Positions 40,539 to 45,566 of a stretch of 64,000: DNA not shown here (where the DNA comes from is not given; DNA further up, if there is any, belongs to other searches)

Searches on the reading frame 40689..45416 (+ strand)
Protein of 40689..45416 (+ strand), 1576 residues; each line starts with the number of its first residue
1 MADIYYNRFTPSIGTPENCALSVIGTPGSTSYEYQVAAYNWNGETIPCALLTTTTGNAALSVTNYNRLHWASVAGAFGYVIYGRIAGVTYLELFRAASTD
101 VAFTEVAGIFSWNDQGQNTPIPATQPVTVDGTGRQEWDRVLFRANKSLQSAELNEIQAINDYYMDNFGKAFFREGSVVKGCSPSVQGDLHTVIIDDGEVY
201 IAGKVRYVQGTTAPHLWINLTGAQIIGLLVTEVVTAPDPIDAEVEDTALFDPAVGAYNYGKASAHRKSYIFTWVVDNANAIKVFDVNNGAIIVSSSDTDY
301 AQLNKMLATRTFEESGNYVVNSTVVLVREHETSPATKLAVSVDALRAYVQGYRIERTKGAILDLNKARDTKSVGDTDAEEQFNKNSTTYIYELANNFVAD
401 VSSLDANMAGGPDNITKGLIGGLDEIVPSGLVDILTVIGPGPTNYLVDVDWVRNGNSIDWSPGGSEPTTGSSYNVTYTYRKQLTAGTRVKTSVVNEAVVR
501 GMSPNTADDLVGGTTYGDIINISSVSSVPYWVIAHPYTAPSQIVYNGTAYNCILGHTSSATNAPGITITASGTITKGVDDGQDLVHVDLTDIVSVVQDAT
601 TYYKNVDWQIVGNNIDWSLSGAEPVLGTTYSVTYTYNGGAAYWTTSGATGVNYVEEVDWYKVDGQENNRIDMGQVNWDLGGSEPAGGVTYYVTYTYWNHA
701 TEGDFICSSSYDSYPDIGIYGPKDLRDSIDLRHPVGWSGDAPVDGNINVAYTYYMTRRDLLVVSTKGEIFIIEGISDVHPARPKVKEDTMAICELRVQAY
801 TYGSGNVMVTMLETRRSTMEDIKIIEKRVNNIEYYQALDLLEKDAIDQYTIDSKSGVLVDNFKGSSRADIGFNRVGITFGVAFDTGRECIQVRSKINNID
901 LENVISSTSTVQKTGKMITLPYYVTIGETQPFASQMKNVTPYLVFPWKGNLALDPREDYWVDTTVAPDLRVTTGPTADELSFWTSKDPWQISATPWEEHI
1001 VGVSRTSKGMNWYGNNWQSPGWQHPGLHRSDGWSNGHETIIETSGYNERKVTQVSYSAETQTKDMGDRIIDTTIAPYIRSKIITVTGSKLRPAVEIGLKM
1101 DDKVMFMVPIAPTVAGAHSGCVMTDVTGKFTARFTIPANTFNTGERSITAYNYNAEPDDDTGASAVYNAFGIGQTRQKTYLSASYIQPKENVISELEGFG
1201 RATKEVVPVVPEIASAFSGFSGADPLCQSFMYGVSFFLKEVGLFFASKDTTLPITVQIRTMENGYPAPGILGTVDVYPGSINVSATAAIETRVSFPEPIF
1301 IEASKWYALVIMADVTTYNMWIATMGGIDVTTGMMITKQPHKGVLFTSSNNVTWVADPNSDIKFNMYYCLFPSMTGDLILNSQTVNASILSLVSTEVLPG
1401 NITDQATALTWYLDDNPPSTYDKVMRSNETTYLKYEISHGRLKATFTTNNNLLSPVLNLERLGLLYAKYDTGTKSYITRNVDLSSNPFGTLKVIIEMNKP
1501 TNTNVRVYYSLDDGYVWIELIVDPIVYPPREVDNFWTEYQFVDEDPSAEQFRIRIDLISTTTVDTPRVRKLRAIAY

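Call 9: search_protein_families(library=phrogs, proteins=[window:40689-45416:+], max_evalue=0.001)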
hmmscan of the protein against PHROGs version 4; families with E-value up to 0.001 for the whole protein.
window:40689-45416:+ (1576 aa): 4 families
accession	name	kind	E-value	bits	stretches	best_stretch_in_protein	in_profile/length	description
phrog_877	-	unknown function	9.5e-225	749.9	3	650-1574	313-1137/1141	-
phrog_358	-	unknown function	4e-190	635.5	5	578-1103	728-1230/2056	-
phrog_5986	-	unknown function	5.6e-61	207.4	1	1222-1574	70-407/409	-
phrog_17266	-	unknown function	3.7e-28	99.5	1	133-396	12-272/314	-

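Call 10: search_protein_families(library=pfam, proteins=[window:40689-45416:+], max_evalue=0.01)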
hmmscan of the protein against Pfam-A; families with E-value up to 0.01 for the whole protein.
window:40689-45416:+ (1576 aa): 2 families
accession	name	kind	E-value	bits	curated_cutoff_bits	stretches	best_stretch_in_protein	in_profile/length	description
PF16075.10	DUF4815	-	2.4e-130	436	30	3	134-501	9-367/570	Domain of unknown function (DUF4815)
PF02839.19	CBM_5_12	-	0.0045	17.4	26.2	1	531-561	2-31/44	Carbohydrate-binding module family 5/12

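Call 26: search_dna_similar(query=window:40689-45416:+, collection=phages, mode=protein, max_rows=12)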
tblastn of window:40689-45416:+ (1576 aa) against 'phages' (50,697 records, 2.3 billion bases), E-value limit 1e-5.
Records with a match: 1708; places in all: 1722; records where one place covers at least 80% of the query: 462.
Best place of each record, by identity: <60% 1708.
By first word of the organism name: Synechococcus 377; Staphylococcus 342; Bacillus 246; Salmonella 164; Vibrio 73; Enterococcus 70; Cyanophage 61; Listeria 54; Klebsiella 44; Rhizobium 33; and 42 more.
By host as written in the record: - 348; Staphylococcus aureus 112; Synechococcus 107; Listeria monocytogenes 43; Synechococcus sp. 38; Synechococcus sp. WH7803 28; Staphylococcus sp. 27; Bacillus cereus 27; and 377 more.
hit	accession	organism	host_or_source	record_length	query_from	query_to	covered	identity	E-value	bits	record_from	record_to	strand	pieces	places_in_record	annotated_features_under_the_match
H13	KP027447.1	Staphylococcus phage vB_SepM_ phiIPLA-C1C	Staphylococcus sp.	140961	135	1571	82%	27.9%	4e-60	370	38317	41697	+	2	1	tail protein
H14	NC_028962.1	Staphylococcus phage vB_SepM_ phiIPLA-C1C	Staphylococcus sp.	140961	135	1571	82%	27.9%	4e-60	370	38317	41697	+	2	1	DUF4815 domain-containing protein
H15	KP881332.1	Staphylococcus phage Stau2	Staphylococcus aureus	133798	139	1571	82%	27.8%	2e-60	381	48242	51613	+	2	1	adsorption associated tail protein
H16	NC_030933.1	Staphylococcus phage Stau2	Staphylococcus aureus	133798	139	1571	82%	27.8%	2e-60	381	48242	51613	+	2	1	DUF4815 domain-containing protein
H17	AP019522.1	Staphylococcus phage MR003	Staphylococcus aureus RN4220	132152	139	1571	82%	27.7%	1e-61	389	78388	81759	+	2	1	hypothetical protein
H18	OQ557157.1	Staphylococcus phage vB_SauH_SPJ2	Staphylococcus aureus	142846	139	1571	82%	27.6%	6e-62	388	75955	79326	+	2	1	DUF4815 domain-containing protein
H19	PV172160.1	Staphylococcus phage StAP1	Staphylococcus aureus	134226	139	1571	82%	27.6%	1e-61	387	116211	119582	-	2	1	hypothetical protein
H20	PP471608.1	Staphylococcus phage LJLAME001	Staphylococcus sp.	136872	139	1571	82%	27.6%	1e-61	387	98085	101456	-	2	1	hypothetical protein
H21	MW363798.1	Staphylococcus phage LSA2308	Staphylococcus aureus ATCC 25923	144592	139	1571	82%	27.6%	1e-61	387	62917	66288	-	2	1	virulence-associated protein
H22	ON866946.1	Staphylococcus phage LSA2311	Staphylococcus aureus ATCC 25923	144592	139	1571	82%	27.6%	1e-61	387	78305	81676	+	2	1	tail protein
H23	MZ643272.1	Staphylococcus phage vB_Sau-RP15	Staphylococcus aureus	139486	139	1571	82%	27.6%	4e-61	385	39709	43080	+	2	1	hypothetical protein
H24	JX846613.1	Staphylococcus phage vB_SauM_Romulus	Staphylococcus aureus (phage ...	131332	139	1571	82%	27.6%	5e-61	385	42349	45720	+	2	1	promoter | tail protein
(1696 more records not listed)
